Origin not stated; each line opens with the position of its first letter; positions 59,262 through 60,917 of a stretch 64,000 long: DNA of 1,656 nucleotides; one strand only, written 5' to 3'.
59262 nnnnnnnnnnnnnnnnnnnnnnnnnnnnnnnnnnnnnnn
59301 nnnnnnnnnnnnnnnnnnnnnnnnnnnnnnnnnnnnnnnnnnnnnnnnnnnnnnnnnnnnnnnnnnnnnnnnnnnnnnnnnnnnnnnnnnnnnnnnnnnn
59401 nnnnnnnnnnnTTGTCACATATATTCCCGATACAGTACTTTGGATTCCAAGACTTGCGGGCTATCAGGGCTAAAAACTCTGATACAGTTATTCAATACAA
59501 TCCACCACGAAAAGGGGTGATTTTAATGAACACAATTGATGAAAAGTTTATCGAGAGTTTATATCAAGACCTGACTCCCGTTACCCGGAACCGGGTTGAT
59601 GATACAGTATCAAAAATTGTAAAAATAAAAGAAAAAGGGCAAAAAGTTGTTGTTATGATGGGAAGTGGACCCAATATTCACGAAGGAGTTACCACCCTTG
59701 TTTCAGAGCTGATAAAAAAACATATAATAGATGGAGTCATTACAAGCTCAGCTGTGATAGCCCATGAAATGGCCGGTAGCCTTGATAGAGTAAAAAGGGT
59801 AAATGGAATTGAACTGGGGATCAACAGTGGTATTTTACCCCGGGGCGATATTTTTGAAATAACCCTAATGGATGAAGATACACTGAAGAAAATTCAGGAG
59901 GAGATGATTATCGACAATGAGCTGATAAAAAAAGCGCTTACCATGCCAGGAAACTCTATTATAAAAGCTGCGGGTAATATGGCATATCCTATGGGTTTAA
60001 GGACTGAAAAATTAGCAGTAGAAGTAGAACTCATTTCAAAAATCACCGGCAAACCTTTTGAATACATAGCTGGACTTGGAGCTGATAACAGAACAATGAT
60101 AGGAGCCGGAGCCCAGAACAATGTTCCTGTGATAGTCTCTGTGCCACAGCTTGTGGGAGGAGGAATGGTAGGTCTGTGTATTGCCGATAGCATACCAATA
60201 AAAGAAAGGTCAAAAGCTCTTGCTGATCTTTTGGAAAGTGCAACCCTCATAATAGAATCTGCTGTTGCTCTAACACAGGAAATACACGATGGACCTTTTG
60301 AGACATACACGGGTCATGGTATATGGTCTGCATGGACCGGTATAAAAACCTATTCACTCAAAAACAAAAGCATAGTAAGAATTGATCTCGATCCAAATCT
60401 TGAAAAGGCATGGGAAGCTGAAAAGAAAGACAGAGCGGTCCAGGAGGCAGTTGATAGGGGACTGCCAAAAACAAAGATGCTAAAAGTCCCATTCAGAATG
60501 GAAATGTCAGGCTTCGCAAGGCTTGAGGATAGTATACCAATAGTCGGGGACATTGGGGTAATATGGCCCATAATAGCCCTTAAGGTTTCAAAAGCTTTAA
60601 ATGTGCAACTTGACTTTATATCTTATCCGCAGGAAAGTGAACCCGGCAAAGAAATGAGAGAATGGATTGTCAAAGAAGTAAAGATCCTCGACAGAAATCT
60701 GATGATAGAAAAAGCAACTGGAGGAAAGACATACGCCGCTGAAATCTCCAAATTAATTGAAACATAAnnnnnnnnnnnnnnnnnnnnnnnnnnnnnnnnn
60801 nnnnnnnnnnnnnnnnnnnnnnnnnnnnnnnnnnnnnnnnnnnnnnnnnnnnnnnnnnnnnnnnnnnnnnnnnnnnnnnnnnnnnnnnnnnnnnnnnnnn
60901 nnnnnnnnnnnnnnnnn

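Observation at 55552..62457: IclR-TRAP operon with KdsB plus an aldolase: putative KDO (ulosonate) scavenging pathway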

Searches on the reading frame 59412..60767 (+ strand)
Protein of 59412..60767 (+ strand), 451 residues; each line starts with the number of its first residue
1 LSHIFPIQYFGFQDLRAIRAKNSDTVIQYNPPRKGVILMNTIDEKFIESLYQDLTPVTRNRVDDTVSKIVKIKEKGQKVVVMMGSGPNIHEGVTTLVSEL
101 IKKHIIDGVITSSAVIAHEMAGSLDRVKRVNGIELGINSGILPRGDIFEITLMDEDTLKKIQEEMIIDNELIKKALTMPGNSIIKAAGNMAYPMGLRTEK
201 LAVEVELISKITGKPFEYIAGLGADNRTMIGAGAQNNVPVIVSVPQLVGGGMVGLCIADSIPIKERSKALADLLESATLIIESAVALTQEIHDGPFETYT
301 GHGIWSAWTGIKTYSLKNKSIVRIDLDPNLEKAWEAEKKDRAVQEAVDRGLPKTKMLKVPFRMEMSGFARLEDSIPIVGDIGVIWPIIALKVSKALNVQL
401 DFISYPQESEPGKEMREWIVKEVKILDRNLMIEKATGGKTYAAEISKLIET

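Call 3: search_protein_families(library=pfam, proteins=[window:59412-60767:+], max_evalue=0.01)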
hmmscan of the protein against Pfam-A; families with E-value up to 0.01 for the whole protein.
window:59412-60767:+ (451 aa): 2 families
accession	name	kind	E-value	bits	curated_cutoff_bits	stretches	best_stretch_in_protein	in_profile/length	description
PF01916.23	DS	-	0.00059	19.6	27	1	65-126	19-80/288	Deoxyhypusine synthase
PF21570.3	ArgZ-like_C_2nd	-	0.0052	16.9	27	0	67-123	5-60/213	Arginine dihydrolase ArgZ-like, C-terminal, Rossmann fold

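Call 4: search_protein_families(library=ncbifam, proteins=[window:59412-60767:+], max_evalue=0.01)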
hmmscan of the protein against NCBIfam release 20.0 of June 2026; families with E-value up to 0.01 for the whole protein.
window:59412-60767:+ (451 aa): 4 families
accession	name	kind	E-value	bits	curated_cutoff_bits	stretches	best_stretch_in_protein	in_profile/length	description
NF052581.1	GSU2086_dom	subfamily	1.2e-06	28.3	250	1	46-120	31-105/301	GSU2086 family protein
TIGR00321.1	dhys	equivalog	9.5e-06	25.2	304.25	1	57-128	25-96/301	deoxyhypusine synthase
NF002006.0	PRK00805.1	equivalog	0.0016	17.4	434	1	66-124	42-100/338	deoxyhypusine synthase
NF052231.1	bifunc_ArgZ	exception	0.003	15.8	1025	1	63-124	476-536/696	bifunctional arginine dihydrolase/ornithine cyclodeaminase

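Call 11: find_homologous_proteins(query=window:59526-60767:+, max_evalue=0.00001)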
Query window:59526-60767:+ (413 aa): 3891 proteins with E <= 0.00001 among 8000 candidates; the best 120 are listed.
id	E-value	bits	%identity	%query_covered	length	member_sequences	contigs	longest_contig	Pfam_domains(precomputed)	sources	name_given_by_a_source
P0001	1.2e-259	879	98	100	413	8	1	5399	-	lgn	-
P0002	6.2e-220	748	82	99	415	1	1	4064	-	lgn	-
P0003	9.6e-185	632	71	96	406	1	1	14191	-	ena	-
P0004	5.5e-181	620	72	93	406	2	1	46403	-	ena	-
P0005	1.9e-180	618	67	98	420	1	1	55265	-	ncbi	-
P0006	3.1e-180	617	70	96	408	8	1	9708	PF01916.24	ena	-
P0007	6.7e-177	606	68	96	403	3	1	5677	-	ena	-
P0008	6.4e-176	603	67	96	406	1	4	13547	PF01916.24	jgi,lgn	-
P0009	7.8e-176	603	67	96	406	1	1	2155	PF01916.24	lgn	-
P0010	8.2e-176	603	68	95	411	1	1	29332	-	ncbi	-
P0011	9.4e-176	603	69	95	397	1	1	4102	PF01916.24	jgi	jgi:hypothetical protein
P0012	1.3e-175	602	68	95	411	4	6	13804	-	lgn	-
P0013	3.0e-175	601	67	96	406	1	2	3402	PF01916.24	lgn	-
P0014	3.1e-175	601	67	96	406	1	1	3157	PF01916.24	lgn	-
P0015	3.3e-175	601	68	95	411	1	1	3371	-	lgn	-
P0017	4.2e-175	601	67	95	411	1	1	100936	-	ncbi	-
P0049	1.7e-171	589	66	96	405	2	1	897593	PF01916.24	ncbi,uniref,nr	ncbi:hypothetical protein U27_05016 [Candidatus Vecturithrix granuli]|uniref:Uncharacterized protein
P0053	9.6e-171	586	69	96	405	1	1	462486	-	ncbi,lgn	-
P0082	1.4e-162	559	63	95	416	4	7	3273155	PF21570.4,PF01916.24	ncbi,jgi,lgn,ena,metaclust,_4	jgi:hypothetical protein|metaclust:\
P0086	3.4e-162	558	64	95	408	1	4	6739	-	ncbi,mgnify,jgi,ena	mgnify:CR=1 FL=1|jgi:hypothetical protein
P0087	3.6e-162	558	65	95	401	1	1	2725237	-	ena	-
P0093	1.4e-161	556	61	97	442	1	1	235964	-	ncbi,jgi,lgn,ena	jgi:hypothetical protein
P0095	4.8e-161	554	62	95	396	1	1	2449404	-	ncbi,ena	-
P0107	3.6e-160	551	63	95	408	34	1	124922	-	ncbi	-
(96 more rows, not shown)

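Call 14: find_related_loci(query=A1, collection=genome_contigs, flank=10000)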
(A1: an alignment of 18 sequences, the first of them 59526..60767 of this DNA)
Query A1 (413 aa) in genome_contigs; peptide patterns used: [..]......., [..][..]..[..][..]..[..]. (x = any residue, [..] = any of these).
599 stretches matched a pattern (row limit reached: there are more); 567 encode a relative of the query (tblastn E <= 1e-3); the best 80 are kept; 80 distinct loci.
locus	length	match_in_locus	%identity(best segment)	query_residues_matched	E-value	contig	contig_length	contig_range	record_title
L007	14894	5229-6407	68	5-397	0e+0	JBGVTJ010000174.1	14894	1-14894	MAG: Thermodesulfobacteriota bacterium isolate S_237_B13 k127_622310, whole genome shotgun sequence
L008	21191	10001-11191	69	1-397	0e+0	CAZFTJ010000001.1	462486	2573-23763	MAG TPA_asm: uncultured Spirochaetota bacterium isolate binchicken_co178_263 genome assembly, contig: NODE_18_length_462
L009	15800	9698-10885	65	1-396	2e-180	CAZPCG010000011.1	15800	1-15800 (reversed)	MAG TPA_asm: uncultured Spirochaetota bacterium isolate binchicken_co395_73 genome assembly, contig: NODE_847_length_158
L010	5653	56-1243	65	1-396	0e+0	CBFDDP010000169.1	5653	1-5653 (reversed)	MAG TPA_asm: uncultured bacterium isolate SRR26215674_binner13_Refined_32 genome assembly, contig: ERZ25073485.15336, wh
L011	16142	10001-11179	67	1-393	6e-179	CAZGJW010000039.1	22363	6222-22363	MAG TPA_asm: uncultured Spirochaetota bacterium isolate binchicken_co89_639 genome assembly, contig: NODE_3890_length_22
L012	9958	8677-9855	66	1-393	4e-177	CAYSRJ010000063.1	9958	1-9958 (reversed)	MAG TPA_asm: uncultured Spirochaetota bacterium isolate binchicken_co94_333 genome assembly, contig: NODE_9460_length_99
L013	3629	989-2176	63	1-396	2e-178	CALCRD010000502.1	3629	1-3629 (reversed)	MAG TPA_asm: uncultured Bacillus sp. isolate SRR1561991_bin.107_CONCOCT_v1.1_MAG genome assembly, contig: ERZ724030.1698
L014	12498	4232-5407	63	3-394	3e-170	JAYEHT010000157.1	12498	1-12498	MAG: Candidatus Aerophobetes bacterium isolate MAG210 MAG210_157, whole genome shotgun sequence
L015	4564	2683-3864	62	9-399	4e-173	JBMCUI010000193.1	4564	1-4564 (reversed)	MAG: Spirochaetota bacterium isolate D4M11_14 NODE_12898_length_4564_cov_7.031049, whole genome shotgun sequence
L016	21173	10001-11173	61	9-399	3e-167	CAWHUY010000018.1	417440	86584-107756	MAG: uncultured Spirochaetota bacterium isolate MFD02416.bin.2.175 genome assembly, contig: contig_65657, whole genome s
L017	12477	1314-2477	61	3-390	1e-167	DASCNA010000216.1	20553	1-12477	MAG TPA_asm: Victivallales bacterium isolate Fu_MAG_118 c_000001627230, whole genome shotgun sequence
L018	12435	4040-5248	61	2-398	9e-167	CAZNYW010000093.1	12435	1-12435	MAG TPA_asm: uncultured Spirochaetales bacterium isolate binchicken_co150_687 genome assembly, contig: NODE_11952_length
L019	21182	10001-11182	61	4-397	1e-166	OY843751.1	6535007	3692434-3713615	MAG: bacterium isolate b30a01c4-1b05-4824-9cfb-695b8dd4f705 genome assembly, chromosome: 1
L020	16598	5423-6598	61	5-396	5e-166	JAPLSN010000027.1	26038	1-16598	MAG: Spirochaetes bacterium isolate LacPavin_0920_SED2_MAG_63_13 LacPavin_0920_SED2_scaffold_1634307, whole genome shotg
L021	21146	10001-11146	63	9-390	4e-165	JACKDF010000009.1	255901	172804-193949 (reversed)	MAG: Deferribacteres bacterium isolate HK-STAS-KSB1-2 HK-STAS-KSB1-2_9, whole genome shotgun sequence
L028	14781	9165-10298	62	9-386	2e-162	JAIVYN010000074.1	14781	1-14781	MAG: Candidatus Aegiribacteria sp. isolate SFP3_RS_05_5 NODE_1142_length_14816_cov_4.801620, whole genome shotgun sequen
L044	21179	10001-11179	61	4-396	3e-159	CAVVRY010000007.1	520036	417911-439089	MAG: uncultured Bacteroidales bacterium isolate MFD03804.bin.1.166 genome assembly, contig: contig_32661, whole genome s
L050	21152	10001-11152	63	1-385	4e-158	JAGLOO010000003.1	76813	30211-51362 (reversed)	MAG: Bacteroidales bacterium isolate RS_7_37 ROV157_7.bin.37.fa_3, whole genome shotgun sequence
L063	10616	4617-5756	62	7-386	1e-156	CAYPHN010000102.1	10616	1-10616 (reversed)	MAG TPA_asm: uncultured Flavobacteriaceae bacterium isolate SRP215229_co1_8 genome assembly, contig: NODE_4208_length_10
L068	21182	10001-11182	58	3-396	3e-156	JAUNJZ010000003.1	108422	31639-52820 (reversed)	MAG: Synergistaceae bacterium isolate S2R_St_13 NODE_41_length_108422_cov_42.439922, whole genome shotgun sequence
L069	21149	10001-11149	62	4-386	2e-156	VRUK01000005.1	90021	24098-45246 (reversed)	MAG: Planctomycetota bacterium isolate MohnsGC08_bin89 NODE_5_length_90021_cov_55.971438, whole genome shotgun sequence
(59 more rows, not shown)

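Call 29: predict_structure(alignment_id=A1)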
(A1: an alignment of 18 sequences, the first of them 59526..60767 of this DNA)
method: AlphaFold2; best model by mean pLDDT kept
length: 413 residues; sequences in the alignment: 18
mean_pLDDT: 84.2   pTM: 0.88
mean pLDDT of the five models: 84.2, 83.5, 82.8, 82.5, 81.4
residues with pLDDT >= 90: 229; 70-90: 100; 50-70: 71; < 50: 13
segments of 3 or more residues with pLDDT < 50: 259-268
pLDDT, mean of each block of 10 residues (from residue 1): 89 96 97 97 85 91 98 92 94 90 83 91 91 93 91 88 94 93 97 98 83 88 86 89 74 56 41 72 81 70 64 61 54 73 93 98 94 94 95 86 60 55
secondary structure, 60 per line:
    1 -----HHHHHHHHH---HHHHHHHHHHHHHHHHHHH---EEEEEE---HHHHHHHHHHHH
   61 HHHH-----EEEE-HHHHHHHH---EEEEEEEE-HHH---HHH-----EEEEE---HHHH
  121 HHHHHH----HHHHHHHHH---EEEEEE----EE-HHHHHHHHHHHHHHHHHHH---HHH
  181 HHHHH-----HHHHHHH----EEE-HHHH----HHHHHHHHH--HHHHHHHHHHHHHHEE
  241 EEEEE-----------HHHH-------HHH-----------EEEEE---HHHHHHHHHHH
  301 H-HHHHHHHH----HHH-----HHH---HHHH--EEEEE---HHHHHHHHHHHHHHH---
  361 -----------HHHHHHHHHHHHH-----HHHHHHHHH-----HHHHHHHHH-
elements in order: H6-14 H18-36 E40-45 H49-64 E70-73 H75-82 E86-93 E109-113 H117-126 H131-139 E143-148 H156-174 H178-185 H191-197 E202-204 H206-209 H214-222 H225-238 E239-245 H257-260 E282-286 H290-301 H303-310 H329-332 E335-339 H343-357 H372-384 H390-398 H404-412

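Call 31: search_solved_structures(query=A1, max_evalue=1)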
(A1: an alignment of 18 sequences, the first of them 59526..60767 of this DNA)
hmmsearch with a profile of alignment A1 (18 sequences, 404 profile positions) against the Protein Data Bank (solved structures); distinct sequences matched with E-value up to 1: 0.

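Call 32: fold_search(model_id=the predicted structure, library=pdb)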
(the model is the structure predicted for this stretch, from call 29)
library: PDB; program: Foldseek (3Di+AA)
matches with E <= 10: 561; with E <= 0.001: 88
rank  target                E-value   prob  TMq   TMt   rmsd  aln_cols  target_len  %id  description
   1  7cmc_C                4.8e-06  1.00  0.41  0.55   9.0       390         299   15  CRYSTAL STRUCTURE OF DEOXYHYPUSINE SYNTHASE FROM PYROCOCCUS HORIKOSHII (released 2020-09-02)
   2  8a0e_B                5.3e-06  1.00  0.41  0.47  11.1       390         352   11  CryoEM structure of DHS-eIF5A1 complex (released 2023-04-05)
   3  8a0e_A                8.6e-06  1.00  0.39  0.44  11.2       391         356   11  CryoEM structure of DHS-eIF5A1 complex (released 2023-04-05)
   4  8put_A                9.5e-06  1.00  0.43  0.55   8.0       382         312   15  IF5A in complex with Deoxyhypusine synthase (released 2024-07-03)
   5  7cmc_B                1.1e-05  1.00  0.42  0.55   8.6       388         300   14  CRYSTAL STRUCTURE OF DEOXYHYPUSINE SYNTHASE FROM PYROCOCCUS HORIKOSHII (released 2020-09-02)
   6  7cmc_A                1.3e-05  1.00  0.42  0.53   8.7       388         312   16  CRYSTAL STRUCTURE OF DEOXYHYPUSINE SYNTHASE FROM PYROCOCCUS HORIKOSHII (released 2020-09-02)
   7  7cmc_D                1.5e-05  1.00  0.44  0.58   7.1       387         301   14  CRYSTAL STRUCTURE OF DEOXYHYPUSINE SYNTHASE FROM PYROCOCCUS HORIKOSHII (released 2020-09-02)
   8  8a0e_D                1.6e-05  1.00  0.41  0.49  11.2       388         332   11  CryoEM structure of DHS-eIF5A1 complex (released 2023-04-05)
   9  1dhs                  1.8e-05  1.00  0.38  0.44  11.5       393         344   12  CRYSTAL STRUCTURE OF THE NAD COMPLEX OF HUMAN DEOXYHYPUSINE SYNTHASE (released 1998-02-25)
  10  8qzx_A                2.8e-05  1.00  0.43  0.52   9.3       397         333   12  CryoEM structure of DHS-eIF5A complex structure from Trichomonas vaginalis (released 2024-07-03)
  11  7l9r_B                2.9e-05  1.00  0.38  0.52   9.4       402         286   12  Crystal Structure of a putative deoxyhypusine synthase from Entamoeba histolytica (released 2021-02-10)
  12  9iee_A                3.6e-05  1.00  0.44  0.53   8.7       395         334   10  Human Deoxyhypusine Synthase Fragment Screening Campaign - ligand VT00403 (released 2026-01-21)
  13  8a0g_B                3.8e-05  1.00  0.40  0.47  11.1       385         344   11  Human deoxyhypusine synthase with trapped transition state (released 2023-04-05)
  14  9iei_A                4.5e-05  1.00  0.44  0.53   8.9       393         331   10  Human Deoxyhypusine Synthase Fragment Screening Campaign - ligand VT00416 (released 2026-01-21)
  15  6dft_F                4.7e-05  1.00  0.38  0.46  12.3       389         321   12  Trypanosoma brucei deoxyhypusine synthase (released 2018-08-08)
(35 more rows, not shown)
